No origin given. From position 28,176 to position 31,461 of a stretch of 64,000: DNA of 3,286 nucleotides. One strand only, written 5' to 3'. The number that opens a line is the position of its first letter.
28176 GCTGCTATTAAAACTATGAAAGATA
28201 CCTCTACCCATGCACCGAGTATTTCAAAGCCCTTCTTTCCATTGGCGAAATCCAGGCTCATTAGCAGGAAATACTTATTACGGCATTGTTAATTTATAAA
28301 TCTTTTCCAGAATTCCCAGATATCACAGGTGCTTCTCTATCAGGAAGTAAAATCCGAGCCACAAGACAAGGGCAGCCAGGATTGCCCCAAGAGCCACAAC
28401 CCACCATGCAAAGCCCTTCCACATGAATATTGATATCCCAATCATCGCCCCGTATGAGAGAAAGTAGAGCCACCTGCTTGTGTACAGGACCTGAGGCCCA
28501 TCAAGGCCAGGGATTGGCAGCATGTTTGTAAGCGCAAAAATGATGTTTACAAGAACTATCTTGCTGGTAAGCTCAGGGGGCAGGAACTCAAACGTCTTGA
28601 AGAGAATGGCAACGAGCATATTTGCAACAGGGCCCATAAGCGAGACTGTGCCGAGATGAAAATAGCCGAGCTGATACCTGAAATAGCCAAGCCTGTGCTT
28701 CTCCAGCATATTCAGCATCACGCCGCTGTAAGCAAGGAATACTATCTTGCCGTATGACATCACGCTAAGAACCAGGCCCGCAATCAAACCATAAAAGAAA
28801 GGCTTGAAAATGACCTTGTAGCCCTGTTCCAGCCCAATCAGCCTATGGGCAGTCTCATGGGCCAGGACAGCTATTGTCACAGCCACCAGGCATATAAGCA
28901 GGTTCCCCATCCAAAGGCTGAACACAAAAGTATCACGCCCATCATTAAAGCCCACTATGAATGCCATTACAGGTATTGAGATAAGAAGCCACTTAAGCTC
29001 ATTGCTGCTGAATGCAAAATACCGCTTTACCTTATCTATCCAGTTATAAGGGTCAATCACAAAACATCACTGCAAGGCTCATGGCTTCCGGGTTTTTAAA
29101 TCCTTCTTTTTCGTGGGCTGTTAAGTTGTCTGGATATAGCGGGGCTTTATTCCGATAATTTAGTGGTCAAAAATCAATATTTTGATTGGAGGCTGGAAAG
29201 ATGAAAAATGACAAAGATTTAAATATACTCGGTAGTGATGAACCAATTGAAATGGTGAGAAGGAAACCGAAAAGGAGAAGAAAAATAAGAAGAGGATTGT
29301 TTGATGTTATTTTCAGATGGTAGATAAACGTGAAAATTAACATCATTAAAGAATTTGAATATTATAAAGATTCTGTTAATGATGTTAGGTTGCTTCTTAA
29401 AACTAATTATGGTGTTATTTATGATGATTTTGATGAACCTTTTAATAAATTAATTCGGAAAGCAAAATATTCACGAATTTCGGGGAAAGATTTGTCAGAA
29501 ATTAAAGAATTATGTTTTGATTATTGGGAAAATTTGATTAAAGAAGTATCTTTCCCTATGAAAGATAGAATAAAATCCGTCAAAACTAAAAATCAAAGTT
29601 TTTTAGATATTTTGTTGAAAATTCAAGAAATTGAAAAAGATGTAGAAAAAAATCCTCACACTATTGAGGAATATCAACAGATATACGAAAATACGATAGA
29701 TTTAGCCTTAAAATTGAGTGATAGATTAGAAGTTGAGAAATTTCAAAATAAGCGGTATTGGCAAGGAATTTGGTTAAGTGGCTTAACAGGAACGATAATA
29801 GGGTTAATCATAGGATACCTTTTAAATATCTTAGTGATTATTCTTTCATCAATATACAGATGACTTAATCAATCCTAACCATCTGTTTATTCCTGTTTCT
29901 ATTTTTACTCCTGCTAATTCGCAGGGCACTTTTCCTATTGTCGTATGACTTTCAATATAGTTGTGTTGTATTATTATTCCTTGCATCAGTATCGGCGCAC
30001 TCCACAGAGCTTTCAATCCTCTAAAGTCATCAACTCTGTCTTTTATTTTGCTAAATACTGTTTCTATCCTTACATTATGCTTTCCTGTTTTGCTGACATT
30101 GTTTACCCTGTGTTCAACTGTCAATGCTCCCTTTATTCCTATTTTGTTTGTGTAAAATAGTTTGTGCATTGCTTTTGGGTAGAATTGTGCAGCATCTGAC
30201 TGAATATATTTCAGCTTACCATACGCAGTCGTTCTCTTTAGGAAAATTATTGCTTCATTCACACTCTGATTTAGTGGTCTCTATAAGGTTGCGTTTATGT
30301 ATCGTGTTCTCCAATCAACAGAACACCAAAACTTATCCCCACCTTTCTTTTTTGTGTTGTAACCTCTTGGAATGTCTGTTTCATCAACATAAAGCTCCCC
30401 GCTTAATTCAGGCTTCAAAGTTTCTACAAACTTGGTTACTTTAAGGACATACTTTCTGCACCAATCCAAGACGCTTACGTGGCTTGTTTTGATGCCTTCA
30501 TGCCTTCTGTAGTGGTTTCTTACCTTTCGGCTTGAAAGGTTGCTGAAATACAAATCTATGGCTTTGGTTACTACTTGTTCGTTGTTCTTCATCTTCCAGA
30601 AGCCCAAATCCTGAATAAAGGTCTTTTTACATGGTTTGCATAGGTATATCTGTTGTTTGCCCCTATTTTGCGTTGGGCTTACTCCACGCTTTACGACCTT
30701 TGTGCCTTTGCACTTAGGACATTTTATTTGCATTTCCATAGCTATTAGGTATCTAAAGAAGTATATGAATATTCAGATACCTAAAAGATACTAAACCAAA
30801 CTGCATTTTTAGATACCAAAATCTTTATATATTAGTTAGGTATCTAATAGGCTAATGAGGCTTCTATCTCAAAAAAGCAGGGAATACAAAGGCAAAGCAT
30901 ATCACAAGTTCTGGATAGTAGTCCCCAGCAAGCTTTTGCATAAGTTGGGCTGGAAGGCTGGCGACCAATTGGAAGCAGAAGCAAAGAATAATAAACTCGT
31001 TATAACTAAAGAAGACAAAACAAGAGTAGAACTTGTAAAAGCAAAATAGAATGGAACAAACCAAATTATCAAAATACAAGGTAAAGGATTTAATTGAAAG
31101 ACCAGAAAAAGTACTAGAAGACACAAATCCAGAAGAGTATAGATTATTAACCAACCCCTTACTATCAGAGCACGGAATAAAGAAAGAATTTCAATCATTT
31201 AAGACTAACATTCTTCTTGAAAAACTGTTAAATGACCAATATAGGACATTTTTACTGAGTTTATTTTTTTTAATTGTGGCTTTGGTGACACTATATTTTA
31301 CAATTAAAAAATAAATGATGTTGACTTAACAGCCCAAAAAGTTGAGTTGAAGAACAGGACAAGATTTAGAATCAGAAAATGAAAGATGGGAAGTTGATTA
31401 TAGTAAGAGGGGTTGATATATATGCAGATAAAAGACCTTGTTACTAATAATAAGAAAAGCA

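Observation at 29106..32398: IS6-type transposon with 13-bp TIRs, 8-bp target duplication and about 2.4 kb of cargo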

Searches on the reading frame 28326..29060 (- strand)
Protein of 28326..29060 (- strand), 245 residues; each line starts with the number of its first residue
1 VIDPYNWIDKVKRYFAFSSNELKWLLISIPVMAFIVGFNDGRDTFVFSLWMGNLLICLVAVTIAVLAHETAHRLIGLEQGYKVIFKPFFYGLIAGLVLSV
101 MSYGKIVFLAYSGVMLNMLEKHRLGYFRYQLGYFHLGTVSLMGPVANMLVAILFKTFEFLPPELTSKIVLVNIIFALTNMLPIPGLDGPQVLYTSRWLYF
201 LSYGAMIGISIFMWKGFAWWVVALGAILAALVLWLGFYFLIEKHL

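Call 12: find_encoding_contigs(protein=window:28326-29060:-, flank=6000, max_places=10)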
Protein window:28326-29060:- (245 aa): 6 contigs read that carry it; 5 places shown.
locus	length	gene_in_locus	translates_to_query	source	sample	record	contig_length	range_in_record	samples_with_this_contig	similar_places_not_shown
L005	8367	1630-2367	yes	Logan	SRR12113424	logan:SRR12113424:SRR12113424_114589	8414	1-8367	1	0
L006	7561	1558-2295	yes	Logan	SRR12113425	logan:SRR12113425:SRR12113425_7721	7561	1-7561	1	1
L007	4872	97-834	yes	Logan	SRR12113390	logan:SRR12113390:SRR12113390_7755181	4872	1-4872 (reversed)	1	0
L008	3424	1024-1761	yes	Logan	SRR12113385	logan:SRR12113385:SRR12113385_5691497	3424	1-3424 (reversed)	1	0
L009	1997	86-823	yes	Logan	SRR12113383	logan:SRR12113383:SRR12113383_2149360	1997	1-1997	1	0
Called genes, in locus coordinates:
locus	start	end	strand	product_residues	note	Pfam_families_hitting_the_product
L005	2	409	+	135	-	?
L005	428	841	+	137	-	PF13610:DDE_Tnp_IS240 (weak)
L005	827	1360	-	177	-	-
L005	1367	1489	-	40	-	-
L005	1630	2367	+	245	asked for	-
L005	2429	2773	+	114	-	-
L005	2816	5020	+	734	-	PF00270:DEAD, PF04851:ResIII, PF21210:RNA_helicase_helical, PF00271:Helicase_C, PF02732:ERCC4, PF12826:HHH_2, PF14520:HHH_5 (faint)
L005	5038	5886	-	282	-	PF01435:Peptidase_M48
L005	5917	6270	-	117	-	PF01751:Toprim (weak)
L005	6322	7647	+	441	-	PF01896:DNA_primase_S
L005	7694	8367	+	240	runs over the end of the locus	?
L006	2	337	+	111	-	?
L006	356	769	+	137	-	PF13610:DDE_Tnp_IS240 (weak)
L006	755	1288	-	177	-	-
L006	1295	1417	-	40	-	-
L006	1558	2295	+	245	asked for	-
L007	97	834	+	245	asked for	-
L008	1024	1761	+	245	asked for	-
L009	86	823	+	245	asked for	-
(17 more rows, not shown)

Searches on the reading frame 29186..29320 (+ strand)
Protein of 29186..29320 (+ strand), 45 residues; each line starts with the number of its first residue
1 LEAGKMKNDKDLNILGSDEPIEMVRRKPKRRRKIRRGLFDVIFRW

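Call 7: search_protein_families(library=pfam, max_evalue=0.1, proteins=[window:29186-29320:+])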
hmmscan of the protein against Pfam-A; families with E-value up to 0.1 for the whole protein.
window:29186-29320:+ (45 aa): 0 families

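Call 50: search_protein_families(library=padloc, max_evalue=0.01, proteins=[window:29186-29320:+])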
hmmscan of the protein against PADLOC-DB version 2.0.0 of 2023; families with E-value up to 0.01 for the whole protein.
window:29186-29320:+ (45 aa): 0 families

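Call 51: search_protein_families(library=phrogs, max_evalue=0.01, proteins=[window:29186-29320:+])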
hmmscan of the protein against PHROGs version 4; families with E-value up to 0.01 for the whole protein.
window:29186-29320:+ (45 aa): 0 families

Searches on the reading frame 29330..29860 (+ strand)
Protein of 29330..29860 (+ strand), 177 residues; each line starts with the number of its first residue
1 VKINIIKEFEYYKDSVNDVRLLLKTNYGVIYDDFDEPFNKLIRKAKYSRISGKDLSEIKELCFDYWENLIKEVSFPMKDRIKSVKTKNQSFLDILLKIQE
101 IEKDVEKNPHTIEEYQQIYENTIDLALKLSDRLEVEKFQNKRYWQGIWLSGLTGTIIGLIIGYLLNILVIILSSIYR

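Call 7: search_protein_families(library=pfam, max_evalue=0.1, proteins=[window:29330-29860:+])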
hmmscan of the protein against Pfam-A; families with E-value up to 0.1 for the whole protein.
window:29330-29860:+ (177 aa): 1 family
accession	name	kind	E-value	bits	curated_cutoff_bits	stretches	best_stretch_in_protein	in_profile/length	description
PF13234.12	MTR4_beta-barrel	-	0.0022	18.7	26.4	1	74-120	136-182/203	Mtr4-like, beta-barrel domain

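Call 29: search_protein_families(library=ncbifam, max_evalue=0.01, proteins=[window:29330-29860:+])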
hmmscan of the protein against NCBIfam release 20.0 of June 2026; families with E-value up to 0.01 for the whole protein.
window:29330-29860:+ (177 aa): 1 family
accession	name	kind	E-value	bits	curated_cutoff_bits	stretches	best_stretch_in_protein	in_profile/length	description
NF052612.1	sll0565_fam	equivalog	2.8e-05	24.5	50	1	77-161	17-102/106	sll0565 family protein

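Call 50: search_protein_families(library=padloc, max_evalue=0.01, proteins=[window:29330-29860:+])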
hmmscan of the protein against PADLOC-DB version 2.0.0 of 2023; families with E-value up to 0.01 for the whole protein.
window:29330-29860:+ (177 aa): 0 families

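Call 51: search_protein_families(library=phrogs, max_evalue=0.01, proteins=[window:29330-29860:+])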
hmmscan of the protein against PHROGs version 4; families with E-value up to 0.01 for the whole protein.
window:29330-29860:+ (177 aa): 2 families
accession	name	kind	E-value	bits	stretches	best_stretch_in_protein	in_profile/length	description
phrog_7090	-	unknown function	0.0015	20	1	103-162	65-124/127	-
phrog_37828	-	unknown function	0.0034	18.6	0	123-163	6-46/48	-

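Call 86: find_homologous_proteins(query=window:29330-29860:+, max_evalue=0.001)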
Query window:29330-29860:+ (177 aa): 1 proteins with E <= 0.001 among 156 candidates.
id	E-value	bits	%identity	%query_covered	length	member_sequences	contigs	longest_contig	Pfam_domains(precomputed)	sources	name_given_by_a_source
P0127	1.4e-108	379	100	100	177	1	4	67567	-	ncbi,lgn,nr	ncbi:hypothetical protein HYY72_05280 [Candidatus Woesearchaeota archaeon]|nr:hypothetical protein [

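Call 87: find_encoding_contigs(protein=P0127, flank=4000, max_places=6)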
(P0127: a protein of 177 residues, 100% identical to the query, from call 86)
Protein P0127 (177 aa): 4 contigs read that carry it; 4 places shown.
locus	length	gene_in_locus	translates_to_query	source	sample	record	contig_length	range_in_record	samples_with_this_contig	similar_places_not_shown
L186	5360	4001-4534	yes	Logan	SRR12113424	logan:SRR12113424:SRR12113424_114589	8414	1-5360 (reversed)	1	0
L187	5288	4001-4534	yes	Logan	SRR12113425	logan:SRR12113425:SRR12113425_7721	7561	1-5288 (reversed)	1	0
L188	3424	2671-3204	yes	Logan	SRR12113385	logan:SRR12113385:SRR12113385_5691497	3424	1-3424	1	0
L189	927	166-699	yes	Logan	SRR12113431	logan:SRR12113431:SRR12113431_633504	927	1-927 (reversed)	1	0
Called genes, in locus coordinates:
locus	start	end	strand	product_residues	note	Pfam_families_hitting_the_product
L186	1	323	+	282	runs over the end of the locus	PF01435:Peptidase_M48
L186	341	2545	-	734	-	PF00270:DEAD, PF04851:ResIII, PF21210:RNA_helicase_helical, PF00271:Helicase_C, PF02732:ERCC4, PF12826:HHH_2, PF14520:HHH_5 (faint)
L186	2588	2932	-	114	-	-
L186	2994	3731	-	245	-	-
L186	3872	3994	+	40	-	-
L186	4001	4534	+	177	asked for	-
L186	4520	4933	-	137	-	PF13610:DDE_Tnp_IS240 (weak)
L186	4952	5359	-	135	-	?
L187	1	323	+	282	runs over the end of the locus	PF01435:Peptidase_M48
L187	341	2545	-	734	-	PF00270:DEAD, PF04851:ResIII, PF21210:RNA_helicase_helical, PF00271:Helicase_C, PF02732:ERCC4, PF12826:HHH_2, PF14520:HHH_5 (faint)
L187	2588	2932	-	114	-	-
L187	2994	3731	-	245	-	-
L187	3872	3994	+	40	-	-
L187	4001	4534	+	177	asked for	-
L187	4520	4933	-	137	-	PF13610:DDE_Tnp_IS240 (weak)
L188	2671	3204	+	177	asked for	-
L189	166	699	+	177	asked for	-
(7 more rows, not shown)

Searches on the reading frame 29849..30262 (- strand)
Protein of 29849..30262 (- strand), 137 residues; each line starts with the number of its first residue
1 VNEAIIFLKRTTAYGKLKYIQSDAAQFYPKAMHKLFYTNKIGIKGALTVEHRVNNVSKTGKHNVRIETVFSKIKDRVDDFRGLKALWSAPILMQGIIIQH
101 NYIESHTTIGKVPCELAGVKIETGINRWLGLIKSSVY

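Call 35: find_encoding_contigs(protein=window:29849-30262:-, flank=5000, max_places=10)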
Protein window:29849-30262:- (137 aa): 2 contigs read that carry it; 2 places shown.
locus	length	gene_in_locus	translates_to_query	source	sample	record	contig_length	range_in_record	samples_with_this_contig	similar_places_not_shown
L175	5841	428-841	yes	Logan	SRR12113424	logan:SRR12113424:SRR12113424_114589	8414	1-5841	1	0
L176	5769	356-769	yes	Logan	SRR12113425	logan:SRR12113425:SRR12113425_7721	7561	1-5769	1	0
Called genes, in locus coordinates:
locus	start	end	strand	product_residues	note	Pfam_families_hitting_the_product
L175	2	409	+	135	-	?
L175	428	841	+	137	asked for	PF13610:DDE_Tnp_IS240 (weak)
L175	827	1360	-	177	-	-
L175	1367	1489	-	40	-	-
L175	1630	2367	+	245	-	-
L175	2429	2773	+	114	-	-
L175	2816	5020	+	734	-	PF00270:DEAD, PF04851:ResIII, PF21210:RNA_helicase_helical, PF00271:Helicase_C, PF02732:ERCC4, PF12826:HHH_2, PF14520:HHH_5 (faint)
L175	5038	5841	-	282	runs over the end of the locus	PF01435:Peptidase_M48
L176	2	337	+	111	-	?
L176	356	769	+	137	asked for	PF13610:DDE_Tnp_IS240 (weak)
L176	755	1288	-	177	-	-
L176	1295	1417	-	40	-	-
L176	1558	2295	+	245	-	-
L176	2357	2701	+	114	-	-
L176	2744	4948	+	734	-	PF00270:DEAD, PF04851:ResIII, PF21210:RNA_helicase_helical, PF00271:Helicase_C, PF02732:ERCC4, PF12826:HHH_2, PF14520:HHH_5 (faint)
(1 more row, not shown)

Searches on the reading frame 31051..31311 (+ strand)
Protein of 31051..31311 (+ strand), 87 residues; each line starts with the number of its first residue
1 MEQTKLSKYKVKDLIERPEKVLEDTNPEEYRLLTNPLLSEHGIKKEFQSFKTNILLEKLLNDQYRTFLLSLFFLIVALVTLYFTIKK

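Call 7: search_protein_families(library=pfam, max_evalue=0.1, proteins=[window:31051-31311:+])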
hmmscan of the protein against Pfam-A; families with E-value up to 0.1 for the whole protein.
window:31051-31311:+ (87 aa): 0 families

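Call 50: search_protein_families(library=padloc, max_evalue=0.01, proteins=[window:31051-31311:+])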
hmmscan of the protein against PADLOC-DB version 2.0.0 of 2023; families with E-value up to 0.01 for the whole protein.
window:31051-31311:+ (87 aa): 0 families

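Call 51: search_protein_families(library=phrogs, max_evalue=0.01, proteins=[window:31051-31311:+])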
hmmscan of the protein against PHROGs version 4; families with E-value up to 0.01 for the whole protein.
window:31051-31311:+ (87 aa): 0 families
